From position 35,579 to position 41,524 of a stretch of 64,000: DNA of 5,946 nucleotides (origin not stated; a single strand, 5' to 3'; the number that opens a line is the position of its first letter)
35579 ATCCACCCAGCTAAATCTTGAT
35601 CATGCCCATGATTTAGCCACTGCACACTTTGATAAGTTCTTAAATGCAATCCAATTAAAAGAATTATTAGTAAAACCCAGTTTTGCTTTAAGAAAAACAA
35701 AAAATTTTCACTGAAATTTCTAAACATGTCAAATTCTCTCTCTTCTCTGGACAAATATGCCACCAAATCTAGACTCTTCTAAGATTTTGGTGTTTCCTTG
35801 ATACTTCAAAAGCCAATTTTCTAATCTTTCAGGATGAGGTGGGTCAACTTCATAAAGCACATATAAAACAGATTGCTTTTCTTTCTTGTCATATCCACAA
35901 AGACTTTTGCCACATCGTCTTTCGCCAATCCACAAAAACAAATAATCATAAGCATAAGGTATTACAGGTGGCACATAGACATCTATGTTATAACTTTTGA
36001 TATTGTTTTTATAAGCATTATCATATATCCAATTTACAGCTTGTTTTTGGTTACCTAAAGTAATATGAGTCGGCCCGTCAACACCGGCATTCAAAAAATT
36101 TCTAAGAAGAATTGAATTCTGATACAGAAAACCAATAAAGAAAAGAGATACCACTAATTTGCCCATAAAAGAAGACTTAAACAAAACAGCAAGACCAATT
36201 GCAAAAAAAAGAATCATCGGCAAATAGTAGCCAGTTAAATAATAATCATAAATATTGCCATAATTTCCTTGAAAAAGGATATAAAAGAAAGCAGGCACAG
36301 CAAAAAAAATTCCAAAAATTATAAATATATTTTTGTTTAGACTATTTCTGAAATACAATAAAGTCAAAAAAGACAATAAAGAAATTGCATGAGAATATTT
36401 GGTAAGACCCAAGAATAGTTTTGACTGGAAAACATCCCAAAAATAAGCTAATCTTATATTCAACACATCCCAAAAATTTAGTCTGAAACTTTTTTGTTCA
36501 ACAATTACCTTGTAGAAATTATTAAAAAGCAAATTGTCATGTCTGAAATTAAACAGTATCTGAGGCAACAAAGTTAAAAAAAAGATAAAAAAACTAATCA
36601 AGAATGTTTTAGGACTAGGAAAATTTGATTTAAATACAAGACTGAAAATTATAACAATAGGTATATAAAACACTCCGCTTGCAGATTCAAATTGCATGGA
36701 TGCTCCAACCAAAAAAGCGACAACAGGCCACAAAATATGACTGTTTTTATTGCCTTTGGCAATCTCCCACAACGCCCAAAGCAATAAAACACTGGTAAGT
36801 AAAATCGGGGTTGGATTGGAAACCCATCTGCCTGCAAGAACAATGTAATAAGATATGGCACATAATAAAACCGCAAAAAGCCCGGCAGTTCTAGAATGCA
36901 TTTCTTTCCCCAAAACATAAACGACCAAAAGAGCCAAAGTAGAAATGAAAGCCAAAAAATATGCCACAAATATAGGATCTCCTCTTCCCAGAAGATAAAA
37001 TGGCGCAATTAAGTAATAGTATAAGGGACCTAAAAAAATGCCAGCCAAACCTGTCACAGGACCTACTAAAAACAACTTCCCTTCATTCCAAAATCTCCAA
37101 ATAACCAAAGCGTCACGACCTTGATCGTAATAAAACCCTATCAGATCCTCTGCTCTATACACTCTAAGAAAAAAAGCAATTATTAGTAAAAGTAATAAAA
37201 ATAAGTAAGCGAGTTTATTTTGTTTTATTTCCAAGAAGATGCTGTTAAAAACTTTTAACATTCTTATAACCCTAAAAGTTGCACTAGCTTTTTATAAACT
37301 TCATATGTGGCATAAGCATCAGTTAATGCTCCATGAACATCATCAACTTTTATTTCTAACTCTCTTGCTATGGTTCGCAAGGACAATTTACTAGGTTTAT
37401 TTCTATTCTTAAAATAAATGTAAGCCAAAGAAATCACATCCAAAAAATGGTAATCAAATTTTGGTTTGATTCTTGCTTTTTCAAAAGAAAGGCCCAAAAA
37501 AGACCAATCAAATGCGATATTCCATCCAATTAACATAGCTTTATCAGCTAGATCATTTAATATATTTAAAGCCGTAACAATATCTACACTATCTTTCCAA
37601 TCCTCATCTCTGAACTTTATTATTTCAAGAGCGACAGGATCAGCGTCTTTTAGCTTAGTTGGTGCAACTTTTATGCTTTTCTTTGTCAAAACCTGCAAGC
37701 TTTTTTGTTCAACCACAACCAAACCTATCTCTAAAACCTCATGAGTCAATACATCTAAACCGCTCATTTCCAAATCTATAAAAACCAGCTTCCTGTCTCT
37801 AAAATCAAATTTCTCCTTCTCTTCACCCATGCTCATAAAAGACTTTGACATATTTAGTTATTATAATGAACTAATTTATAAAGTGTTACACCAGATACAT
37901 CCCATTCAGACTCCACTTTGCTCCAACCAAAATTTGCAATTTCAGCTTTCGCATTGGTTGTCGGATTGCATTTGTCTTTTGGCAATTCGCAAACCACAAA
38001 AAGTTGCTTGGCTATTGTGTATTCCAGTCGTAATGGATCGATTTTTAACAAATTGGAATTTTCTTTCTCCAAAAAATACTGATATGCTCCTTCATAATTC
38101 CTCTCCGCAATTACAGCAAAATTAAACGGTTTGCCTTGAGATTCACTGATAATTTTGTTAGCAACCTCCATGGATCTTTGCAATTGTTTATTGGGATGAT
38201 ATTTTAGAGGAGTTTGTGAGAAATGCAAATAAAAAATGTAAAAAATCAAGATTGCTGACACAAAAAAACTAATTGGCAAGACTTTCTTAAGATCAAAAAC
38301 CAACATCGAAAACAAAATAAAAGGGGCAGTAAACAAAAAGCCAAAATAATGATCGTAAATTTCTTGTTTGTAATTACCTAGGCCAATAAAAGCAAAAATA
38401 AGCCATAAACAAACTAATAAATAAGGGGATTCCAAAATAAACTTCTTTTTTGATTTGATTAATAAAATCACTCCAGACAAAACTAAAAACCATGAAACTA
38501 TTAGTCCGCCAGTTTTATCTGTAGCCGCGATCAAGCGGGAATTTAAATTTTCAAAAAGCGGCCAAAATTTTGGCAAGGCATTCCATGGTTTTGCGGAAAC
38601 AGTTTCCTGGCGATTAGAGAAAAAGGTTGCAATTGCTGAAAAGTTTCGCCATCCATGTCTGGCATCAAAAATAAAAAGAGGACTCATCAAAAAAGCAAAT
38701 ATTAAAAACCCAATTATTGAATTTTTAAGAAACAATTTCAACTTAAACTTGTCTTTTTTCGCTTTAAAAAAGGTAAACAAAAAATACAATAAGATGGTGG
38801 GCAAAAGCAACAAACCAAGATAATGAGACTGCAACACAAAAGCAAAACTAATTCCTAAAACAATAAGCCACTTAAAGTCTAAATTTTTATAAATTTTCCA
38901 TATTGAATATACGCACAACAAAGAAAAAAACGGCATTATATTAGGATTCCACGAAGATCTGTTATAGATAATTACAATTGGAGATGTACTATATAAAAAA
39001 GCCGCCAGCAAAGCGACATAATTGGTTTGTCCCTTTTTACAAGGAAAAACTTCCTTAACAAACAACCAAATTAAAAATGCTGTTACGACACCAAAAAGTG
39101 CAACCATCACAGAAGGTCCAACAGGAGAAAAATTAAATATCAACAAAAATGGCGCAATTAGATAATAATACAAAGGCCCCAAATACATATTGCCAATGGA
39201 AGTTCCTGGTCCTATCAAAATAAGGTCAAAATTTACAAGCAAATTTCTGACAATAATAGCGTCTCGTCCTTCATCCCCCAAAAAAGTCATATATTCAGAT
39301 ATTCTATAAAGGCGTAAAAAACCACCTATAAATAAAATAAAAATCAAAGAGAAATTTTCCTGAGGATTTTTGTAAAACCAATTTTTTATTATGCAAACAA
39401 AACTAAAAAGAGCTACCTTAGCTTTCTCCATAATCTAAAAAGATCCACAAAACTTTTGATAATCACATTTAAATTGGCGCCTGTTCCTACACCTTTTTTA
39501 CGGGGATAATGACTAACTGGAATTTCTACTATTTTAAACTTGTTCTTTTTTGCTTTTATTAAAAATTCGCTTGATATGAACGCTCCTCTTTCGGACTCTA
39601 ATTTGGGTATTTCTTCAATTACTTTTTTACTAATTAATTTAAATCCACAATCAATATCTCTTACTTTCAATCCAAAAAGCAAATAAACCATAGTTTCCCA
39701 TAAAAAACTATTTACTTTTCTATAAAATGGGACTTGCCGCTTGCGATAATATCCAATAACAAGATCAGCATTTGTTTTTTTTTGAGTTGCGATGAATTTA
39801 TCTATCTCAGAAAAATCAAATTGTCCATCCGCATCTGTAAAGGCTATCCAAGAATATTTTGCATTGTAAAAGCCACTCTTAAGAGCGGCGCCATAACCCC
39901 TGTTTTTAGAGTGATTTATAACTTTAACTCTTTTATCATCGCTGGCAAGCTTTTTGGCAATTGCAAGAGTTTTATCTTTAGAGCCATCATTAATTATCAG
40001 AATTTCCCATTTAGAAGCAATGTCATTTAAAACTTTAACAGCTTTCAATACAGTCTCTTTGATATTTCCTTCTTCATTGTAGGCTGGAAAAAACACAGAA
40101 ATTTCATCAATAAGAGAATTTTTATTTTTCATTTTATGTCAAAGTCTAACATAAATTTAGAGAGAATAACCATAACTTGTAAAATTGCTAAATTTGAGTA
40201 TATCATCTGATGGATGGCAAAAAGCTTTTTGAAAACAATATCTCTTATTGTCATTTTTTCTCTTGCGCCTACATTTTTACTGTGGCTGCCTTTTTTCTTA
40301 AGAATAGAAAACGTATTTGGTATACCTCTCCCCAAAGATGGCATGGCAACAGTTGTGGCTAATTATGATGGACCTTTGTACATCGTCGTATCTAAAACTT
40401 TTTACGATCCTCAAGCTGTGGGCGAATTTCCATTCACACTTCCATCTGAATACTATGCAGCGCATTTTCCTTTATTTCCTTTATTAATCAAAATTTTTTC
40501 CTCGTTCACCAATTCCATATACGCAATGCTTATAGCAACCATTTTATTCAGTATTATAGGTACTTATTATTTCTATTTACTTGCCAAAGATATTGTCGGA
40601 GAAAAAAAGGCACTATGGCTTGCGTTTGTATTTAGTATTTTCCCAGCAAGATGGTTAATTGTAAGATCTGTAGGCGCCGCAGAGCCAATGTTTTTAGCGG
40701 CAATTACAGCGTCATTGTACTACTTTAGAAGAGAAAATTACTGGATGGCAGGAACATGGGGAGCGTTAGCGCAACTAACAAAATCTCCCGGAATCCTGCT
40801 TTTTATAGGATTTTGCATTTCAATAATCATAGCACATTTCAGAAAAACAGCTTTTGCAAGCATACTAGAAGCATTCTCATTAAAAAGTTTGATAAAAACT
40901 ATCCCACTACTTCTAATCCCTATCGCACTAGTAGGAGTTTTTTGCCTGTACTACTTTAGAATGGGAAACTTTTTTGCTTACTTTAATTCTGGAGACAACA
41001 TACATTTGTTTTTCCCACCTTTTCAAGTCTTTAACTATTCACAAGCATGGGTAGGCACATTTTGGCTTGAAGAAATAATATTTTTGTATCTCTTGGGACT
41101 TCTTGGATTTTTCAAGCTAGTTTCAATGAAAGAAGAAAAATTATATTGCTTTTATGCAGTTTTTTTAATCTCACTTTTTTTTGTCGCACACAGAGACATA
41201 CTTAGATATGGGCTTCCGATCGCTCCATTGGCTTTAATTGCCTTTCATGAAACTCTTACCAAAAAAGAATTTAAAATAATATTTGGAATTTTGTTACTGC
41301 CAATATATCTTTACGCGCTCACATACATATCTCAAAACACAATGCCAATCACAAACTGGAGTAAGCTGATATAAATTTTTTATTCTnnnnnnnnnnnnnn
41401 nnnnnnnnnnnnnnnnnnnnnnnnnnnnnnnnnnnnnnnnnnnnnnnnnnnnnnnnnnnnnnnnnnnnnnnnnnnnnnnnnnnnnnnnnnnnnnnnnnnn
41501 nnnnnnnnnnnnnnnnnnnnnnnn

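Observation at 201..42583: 42-kb single-strand glycosylation block with about 16 GT-C membrane glycosyltransferases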

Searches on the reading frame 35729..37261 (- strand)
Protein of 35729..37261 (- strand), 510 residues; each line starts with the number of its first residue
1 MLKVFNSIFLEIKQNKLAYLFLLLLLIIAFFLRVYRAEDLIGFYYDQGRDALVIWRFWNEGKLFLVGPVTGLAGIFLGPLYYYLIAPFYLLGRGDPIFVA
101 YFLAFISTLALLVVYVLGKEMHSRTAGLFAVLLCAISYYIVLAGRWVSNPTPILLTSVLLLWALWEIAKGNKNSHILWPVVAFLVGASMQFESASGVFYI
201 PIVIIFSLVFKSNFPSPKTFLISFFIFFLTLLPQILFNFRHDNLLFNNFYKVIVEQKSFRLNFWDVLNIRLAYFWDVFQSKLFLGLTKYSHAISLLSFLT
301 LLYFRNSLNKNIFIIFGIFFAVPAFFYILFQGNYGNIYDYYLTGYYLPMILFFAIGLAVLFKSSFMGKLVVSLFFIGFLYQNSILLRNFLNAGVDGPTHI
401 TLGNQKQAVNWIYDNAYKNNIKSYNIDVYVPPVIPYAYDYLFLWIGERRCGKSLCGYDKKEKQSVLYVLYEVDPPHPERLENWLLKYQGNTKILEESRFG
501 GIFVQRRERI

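Call 5: search_protein_families(library=pfam, proteins=[window:35729-37261:-], max_evalue=0.01)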
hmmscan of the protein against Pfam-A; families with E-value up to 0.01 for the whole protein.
window:35729-37261:- (510 aa): 1 family
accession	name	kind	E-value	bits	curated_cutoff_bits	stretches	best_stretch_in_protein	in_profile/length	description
PF13231.12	PMT_2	-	7.4e-11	43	26.1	1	79-234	4-157/160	Dolichyl-phosphate-mannose-protein mannosyltransferase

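Call 15: search_protein_families(library=ncbifam, proteins=[window:35729-37261:-], max_evalue=0.01)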
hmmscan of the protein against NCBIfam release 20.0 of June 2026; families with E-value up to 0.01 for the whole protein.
window:35729-37261:- (510 aa): 0 families

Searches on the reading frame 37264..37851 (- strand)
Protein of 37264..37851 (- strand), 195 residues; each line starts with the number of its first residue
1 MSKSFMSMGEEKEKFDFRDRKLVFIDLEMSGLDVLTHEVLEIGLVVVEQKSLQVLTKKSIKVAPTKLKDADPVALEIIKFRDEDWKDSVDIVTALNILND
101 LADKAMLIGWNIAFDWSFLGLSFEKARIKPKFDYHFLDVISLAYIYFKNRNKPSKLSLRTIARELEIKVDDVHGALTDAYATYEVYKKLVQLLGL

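Call 5: search_protein_families(library=pfam, proteins=[window:37264-37851:-], max_evalue=0.01)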
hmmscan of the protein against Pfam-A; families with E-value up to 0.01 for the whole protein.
window:37264-37851:- (195 aa): 4 families
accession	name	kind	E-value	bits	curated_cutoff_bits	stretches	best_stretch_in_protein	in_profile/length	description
PF00929.31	RNase_T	-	1.6e-19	71.4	24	1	23-186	1-164/164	Exonuclease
PF13482.12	RNase_H_2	-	6.8e-09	36.3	22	1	23-186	1-134/165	RNase_H superfamily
PF21762.3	DEDDh_C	-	6.1e-05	23.7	27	1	103-186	106-185/188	DNA polymerase III subunit epsilon-like, C-terminal domain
PF16473.11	Rv2179c-like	-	0.00017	21.7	27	1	23-185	3-172/177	3'-5' exoribonuclease Rv2179c-like domain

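Call 14: search_protein_families(library=ncbifam, proteins=[window:37264-37851:-], max_evalue=0.01)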
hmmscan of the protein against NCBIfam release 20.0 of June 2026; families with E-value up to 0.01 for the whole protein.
window:37264-37851:- (195 aa): 28 families (the best 25 are shown)
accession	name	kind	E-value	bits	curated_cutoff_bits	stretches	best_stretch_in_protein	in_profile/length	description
TIGR01405.1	polC_Gram_pos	equivalog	1.4e-18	66.1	1043.45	1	11-191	180-352/1211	DNA polymerase III subunit alpha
NF006601.0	PRK09145.1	equivalog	6.5e-18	64.9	189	1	19-191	28-199/207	3'-5' exonuclease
NF001688.0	PRK00448.1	equivalog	7.8e-17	60.1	873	1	11-191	414-586/1445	PolC-type DNA polymerase III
NF006316.0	PRK08517.1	equivalog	5.7e-14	52.1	247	1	14-191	64-231/270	3'-5' exonuclease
NF005981.0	PRK08074.1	equivalog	9.4e-14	50.3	789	1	20-191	3-167/931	ATP-dependent DNA helicase DinG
NF005905.0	PRK07883.1-3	equivalog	1.6e-13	50.1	508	1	16-194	20-192/581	DEDD exonuclease domain-containing protein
TIGR00573.1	dnaq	subfamily_domain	2.5e-13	50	71.5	1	23-189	10-173/217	exonuclease, DNA polymerase III, epsilon subunit family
NF004964.0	PRK06310.1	equivalog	1.5e-11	44.1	236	1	17-190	4-171/250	DNA polymerase III subunit epsilon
TIGR01407.1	dinG_rel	hypoth_equivalog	6.4e-11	41.2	547.7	1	23-185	3-157/889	putative DnaQ family exonuclease/DinG family helicase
NF005907.0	PRK07883.1-5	equivalog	1.1e-10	40.6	454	1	19-194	27-196/584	DEDD exonuclease domain-containing protein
NF005289.0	PRK06807.1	equivalog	2.2e-10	40.3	335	1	22-190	10-169/313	3'-5' exonuclease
NF004316.1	PRK05711.1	equivalog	2.4e-09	37.2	196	1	23-190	4-170/234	DNA polymerase III subunit epsilon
NF005569.0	PRK07246.1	equivalog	3.4e-09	35.6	794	1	19-191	6-168/820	bifunctional DnaQ family exonuclease/ATP-dependent helicase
NF003765.0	PRK05359.1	equivalog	6.3e-09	35.6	106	1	19-57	5-42/189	oligoribonuclease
NF006602.0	PRK09146.1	subfamily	6.4e-09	35.5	266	1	4-187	31-221/239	3'-5' exonuclease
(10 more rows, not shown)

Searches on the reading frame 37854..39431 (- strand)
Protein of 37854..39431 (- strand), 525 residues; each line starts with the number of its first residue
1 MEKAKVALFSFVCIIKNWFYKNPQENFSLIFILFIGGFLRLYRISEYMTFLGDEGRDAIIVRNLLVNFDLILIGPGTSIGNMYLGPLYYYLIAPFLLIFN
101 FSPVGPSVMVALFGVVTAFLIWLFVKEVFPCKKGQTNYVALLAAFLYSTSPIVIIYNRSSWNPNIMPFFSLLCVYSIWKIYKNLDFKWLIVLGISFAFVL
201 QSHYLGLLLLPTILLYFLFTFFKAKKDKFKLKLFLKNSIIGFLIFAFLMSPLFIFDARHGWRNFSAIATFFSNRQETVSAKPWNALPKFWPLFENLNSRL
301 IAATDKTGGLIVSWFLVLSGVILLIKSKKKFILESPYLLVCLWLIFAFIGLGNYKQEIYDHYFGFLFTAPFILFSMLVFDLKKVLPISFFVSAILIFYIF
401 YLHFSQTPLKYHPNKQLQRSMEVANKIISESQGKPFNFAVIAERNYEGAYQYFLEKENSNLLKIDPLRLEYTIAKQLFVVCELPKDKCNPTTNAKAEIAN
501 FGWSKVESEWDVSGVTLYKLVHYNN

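Call 5: search_protein_families(library=pfam, proteins=[window:37854-39431:-], max_evalue=0.01)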
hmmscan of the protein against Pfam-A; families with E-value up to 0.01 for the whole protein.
window:37854-39431:- (525 aa): 1 family
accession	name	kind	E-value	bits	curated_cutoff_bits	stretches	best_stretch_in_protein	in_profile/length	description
PF13231.12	PMT_2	-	1.2e-11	45.5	26.1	1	86-246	4-155/160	Dolichyl-phosphate-mannose-protein mannosyltransferase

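Call 15: search_protein_families(library=ncbifam, proteins=[window:37854-39431:-], max_evalue=0.01)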
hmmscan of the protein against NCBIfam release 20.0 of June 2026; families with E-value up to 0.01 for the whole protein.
window:37854-39431:- (525 aa): 1 family
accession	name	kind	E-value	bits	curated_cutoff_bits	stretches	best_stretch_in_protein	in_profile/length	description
TIGR03663.1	TIGR03663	subfamily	7.3e-05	22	126.25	1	30-228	5-189/435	flippase activity-associated protein Agl23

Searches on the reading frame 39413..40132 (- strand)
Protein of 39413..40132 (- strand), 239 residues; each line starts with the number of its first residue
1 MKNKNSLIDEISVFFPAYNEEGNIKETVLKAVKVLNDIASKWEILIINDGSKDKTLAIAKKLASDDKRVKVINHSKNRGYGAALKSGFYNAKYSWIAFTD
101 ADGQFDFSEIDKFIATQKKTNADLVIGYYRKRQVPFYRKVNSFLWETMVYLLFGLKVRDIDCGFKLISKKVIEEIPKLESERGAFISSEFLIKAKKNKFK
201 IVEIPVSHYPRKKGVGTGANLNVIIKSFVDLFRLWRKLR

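Call 6: search_protein_families(library=pfam, proteins=[window:39413-40132:-], max_evalue=0.01)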
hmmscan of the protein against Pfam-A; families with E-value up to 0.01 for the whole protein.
window:39413-40132:- (239 aa): 4 families
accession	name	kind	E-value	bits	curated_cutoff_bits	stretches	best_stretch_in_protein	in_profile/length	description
PF00535.33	Glycos_transf_2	-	5e-34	118.1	23.3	1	12-175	1-167/168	Glycosyl transferase family 2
PF10111.15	Glyco_tranf_2_2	-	3.3e-08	33.8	27.3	1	12-124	1-119/276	Glycosyltransferase like family 2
PF13641.12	Glyco_tranf_2_3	-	1.7e-05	25.4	27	1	11-102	3-96/230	Glycosyltransferase like family 2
PF13704.12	Glyco_tranf_2_4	-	0.0074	17.2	27.5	0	43-105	21-84/98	Glycosyl transferase family 2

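Call 15: search_protein_families(library=ncbifam, proteins=[window:39413-40132:-], max_evalue=0.01)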
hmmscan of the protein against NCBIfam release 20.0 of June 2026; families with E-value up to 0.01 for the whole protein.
window:39413-40132:- (239 aa): 26 families (the best 25 are shown)
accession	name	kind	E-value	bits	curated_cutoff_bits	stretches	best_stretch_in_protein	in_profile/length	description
NF007986.1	PRK10714.1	equivalog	2.6e-21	76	529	1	7-217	4-209/316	undecaprenyl-phosphate 4-deoxy-4-formamido-L-arabinose transferase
TIGR03937.1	PgaC_IcaA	equivalog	1.7e-19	70.1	422.3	1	5-114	41-147/407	poly-beta-1,6-N-acetyl-D-glucosamine synthase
NF047588.1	GlcsyltransPgfSStrep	equivalog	3.3e-19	69.2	500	1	11-179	3-171/308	glycosyltransferase PgfS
NF047683.1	TeichurnBiosyTuaG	equivalog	1.1e-16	61.2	400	1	9-123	6-117/252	teichuronic acid biosynthesis protein TuaG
TIGR04182.1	glyco_TIGR04182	equivalog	1.4e-15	57.5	325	1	10-222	1-202/293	S-layer glycoprotein N-glycosyltransferase AglJ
NF041391.1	DPhHxTase_Halo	equivalog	1.5e-15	56.8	375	1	17-211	3-186/213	dolichyl-phosphate hexose transferase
NF058614.1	PPMAGASynPpgS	equivalog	2.5e-14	53.2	370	1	13-226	4-218/226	polyprenyl-phospho-N-acetylgalactosaminyl synthase PpgS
NF007482.0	PRK10073.1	equivalog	5.4e-13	48.6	423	1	9-119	6-112/334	glycosyltransferase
TIGR04283.1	glyco_like_mftF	equivalog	5.4e-11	42.5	182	1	11-117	1-97/221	TIGR04283 family arsenosugar biosynthesis glycosyltransferase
TIGR03965.1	mycofact_glyco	equivalog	1.9e-10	40.2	280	1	5-104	71-166/467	mycofactocin biosynthesis glycosyltransferase MftF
NF041875.1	EPS_EpsD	equivalog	1.1e-09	38.2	370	1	11-130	1-117/325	exopolysaccharide biosynthesis glycosyltransferase EpsD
NF010496.0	PRK13915.1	equivalog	2.8e-09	36.5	262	1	9-114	31-139/307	glucosyl-3-phosphoglycerate synthase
NF053739.1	GlytfEpsEBac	equivalog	3.4e-08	32.8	450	1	11-104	3-94/265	glycosyltransferase EpsE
NF038302.1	EPS_HpsE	equivalog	1.3e-07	31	300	1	11-104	3-98/307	hormogonium polysaccharide biosynthesis glycosyltransferase HpsE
TIGR03469.1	HpnB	hypoth_equivalog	1.6e-07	30.7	379.25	1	9-125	44-168/386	hopene-associated glycosyltransferase HpnB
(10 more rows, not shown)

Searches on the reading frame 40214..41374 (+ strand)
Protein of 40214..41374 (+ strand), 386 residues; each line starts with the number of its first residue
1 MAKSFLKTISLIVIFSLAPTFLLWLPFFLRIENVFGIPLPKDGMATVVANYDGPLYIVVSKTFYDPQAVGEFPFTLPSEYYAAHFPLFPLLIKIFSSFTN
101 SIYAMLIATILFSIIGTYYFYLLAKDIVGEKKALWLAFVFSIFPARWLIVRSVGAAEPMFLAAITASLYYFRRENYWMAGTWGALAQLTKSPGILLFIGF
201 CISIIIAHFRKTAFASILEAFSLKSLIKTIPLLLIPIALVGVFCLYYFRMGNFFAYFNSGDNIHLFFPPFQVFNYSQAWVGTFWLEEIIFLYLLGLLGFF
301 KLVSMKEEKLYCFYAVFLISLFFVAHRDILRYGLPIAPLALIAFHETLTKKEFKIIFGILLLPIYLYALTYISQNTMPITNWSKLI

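Call 6: search_protein_families(library=pfam, proteins=[window:40214-41374:+], max_evalue=0.01)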
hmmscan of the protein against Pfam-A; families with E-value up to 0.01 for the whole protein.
window:40214-41374:+ (386 aa): 1 family
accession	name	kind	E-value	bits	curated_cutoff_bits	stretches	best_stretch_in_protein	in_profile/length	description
PF13231.12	PMT_2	-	7.1e-06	26.8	26.1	1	85-218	3-143/160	Dolichyl-phosphate-mannose-protein mannosyltransferase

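Call 14: search_protein_families(library=ncbifam, proteins=[window:40214-41374:+], max_evalue=0.01)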
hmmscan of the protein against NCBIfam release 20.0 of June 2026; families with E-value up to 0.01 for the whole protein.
window:40214-41374:+ (386 aa): 1 family
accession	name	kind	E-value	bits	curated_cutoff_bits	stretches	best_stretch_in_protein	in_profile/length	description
NF046093.1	AZOBR_p60025_fam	subfamily_domain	8.9e-10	38.2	150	1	43-214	52-222/232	AZOBR_p60025 family cell surface glycopolymer formation protein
